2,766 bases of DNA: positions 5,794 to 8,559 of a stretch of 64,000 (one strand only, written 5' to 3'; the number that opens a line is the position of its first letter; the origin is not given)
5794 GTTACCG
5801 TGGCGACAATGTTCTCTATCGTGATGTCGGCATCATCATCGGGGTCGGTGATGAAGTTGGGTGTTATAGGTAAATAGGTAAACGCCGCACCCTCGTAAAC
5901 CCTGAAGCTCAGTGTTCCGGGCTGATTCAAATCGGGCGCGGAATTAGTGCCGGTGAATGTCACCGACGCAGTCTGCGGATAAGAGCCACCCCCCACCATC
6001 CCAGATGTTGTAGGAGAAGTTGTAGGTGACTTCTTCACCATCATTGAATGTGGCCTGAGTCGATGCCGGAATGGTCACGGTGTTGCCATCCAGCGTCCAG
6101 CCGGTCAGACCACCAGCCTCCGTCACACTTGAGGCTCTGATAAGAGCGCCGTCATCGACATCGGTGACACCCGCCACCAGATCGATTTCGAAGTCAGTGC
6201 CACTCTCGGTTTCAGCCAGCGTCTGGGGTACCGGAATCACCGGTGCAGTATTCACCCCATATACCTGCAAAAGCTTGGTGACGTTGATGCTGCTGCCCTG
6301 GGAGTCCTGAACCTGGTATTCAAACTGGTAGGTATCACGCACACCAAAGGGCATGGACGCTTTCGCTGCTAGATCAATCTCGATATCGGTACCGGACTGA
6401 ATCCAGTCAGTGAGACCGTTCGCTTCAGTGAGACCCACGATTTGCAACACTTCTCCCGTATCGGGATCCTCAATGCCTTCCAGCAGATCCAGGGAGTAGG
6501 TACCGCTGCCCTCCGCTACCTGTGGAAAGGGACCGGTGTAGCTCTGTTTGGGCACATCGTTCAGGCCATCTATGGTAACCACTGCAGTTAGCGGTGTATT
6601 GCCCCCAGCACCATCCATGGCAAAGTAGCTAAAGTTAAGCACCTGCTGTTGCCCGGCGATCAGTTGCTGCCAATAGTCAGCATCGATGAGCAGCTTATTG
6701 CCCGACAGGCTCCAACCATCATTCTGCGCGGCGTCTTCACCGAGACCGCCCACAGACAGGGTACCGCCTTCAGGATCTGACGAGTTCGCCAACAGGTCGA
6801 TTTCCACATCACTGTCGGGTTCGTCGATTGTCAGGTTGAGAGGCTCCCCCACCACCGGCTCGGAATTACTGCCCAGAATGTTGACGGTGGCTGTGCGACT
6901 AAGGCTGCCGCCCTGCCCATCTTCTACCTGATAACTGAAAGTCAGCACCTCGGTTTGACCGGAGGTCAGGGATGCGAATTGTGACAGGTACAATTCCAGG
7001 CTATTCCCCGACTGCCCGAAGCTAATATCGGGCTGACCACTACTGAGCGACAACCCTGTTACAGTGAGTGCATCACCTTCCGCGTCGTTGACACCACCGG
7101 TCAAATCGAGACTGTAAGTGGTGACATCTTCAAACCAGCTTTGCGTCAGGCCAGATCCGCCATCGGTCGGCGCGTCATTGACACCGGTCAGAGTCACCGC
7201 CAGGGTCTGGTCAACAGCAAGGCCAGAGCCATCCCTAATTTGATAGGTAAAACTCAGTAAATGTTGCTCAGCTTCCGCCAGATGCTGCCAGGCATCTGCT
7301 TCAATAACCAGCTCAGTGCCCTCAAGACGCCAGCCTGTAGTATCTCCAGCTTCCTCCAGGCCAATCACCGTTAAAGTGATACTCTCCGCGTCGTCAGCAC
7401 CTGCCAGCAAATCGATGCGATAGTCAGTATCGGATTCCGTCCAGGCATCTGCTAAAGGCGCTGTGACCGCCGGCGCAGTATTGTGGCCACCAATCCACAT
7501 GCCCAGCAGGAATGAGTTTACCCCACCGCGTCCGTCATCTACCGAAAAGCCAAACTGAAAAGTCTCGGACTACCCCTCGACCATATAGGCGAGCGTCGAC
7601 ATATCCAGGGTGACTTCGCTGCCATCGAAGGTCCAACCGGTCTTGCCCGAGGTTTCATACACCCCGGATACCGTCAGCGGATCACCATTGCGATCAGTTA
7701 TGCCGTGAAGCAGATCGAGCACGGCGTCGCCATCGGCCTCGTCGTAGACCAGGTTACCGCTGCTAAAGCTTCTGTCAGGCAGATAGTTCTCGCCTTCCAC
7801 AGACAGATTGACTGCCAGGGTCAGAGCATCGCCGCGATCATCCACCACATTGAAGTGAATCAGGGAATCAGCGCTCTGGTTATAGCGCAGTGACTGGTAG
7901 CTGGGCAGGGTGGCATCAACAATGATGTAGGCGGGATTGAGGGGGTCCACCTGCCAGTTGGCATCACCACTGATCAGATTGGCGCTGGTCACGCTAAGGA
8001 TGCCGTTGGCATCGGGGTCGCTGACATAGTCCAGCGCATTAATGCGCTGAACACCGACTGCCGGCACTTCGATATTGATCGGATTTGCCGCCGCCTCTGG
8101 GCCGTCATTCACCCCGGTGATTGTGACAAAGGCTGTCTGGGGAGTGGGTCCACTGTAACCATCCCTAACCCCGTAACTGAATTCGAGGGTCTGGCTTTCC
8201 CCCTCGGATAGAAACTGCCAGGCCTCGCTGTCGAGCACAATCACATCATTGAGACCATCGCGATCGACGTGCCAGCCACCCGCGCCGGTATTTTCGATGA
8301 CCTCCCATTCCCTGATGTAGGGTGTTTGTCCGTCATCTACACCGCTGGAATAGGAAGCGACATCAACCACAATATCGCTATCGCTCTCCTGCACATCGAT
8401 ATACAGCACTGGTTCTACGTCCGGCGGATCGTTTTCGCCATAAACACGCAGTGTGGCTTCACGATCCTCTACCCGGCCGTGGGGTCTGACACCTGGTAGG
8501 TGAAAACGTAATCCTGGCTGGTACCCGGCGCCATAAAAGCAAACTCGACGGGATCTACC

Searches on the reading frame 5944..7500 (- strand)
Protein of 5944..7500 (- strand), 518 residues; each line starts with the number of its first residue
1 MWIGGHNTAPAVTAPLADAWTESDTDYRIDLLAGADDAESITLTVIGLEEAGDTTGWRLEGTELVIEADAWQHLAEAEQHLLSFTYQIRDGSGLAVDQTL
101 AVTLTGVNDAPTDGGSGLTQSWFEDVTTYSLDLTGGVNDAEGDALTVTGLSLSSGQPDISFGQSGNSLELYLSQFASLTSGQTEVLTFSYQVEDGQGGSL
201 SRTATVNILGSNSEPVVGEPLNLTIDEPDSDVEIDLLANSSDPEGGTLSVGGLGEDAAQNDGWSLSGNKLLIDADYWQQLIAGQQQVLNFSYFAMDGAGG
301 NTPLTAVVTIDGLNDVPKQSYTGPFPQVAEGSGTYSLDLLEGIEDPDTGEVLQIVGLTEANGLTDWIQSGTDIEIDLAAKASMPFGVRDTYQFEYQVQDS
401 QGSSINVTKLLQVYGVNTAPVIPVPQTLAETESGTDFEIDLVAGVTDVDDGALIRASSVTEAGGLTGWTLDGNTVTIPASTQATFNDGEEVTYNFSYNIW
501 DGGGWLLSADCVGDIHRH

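Call 15: search_protein_families(library=pfam, proteins=[window:5944-7500:-], max_evalue=0.01)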
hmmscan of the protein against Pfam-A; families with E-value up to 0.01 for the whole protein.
window:5944-7500:- (518 aa): 4 families
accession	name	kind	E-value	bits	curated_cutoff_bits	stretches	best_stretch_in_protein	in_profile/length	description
PF17963.7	Big_9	-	6.1e-27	94.8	23.6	5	108-207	1-89/89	Bacterial Ig domain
PF17892.7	Cadherin_5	-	2.5e-24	85.4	26.5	4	107-208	1-97/98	Cadherin-like domain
PF17803.7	Cadherin_4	-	4.2e-21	75.7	25.1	2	203-254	2-53/71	Bacterial cadherin-like domain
PF03442.20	CBM_X2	-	0.0011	19.4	28.9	0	258-292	40-73/83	Carbohydrate binding domain X2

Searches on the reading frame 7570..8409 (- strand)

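Call 15: search_protein_families(library=pfam, proteins=[window:7570-8409:-], max_evalue=0.01)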
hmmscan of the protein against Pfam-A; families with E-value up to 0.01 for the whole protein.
window:7570-8409:- (279 aa): 2 families
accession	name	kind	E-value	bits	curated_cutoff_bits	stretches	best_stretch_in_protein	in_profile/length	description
PF17803.7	Cadherin_4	-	1.8e-05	25.6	25.1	1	91-145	1-54/71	Bacterial cadherin-like domain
PF17892.7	Cadherin_5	-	0.0004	20.6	26.5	0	231-256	24-54/98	Cadherin-like domain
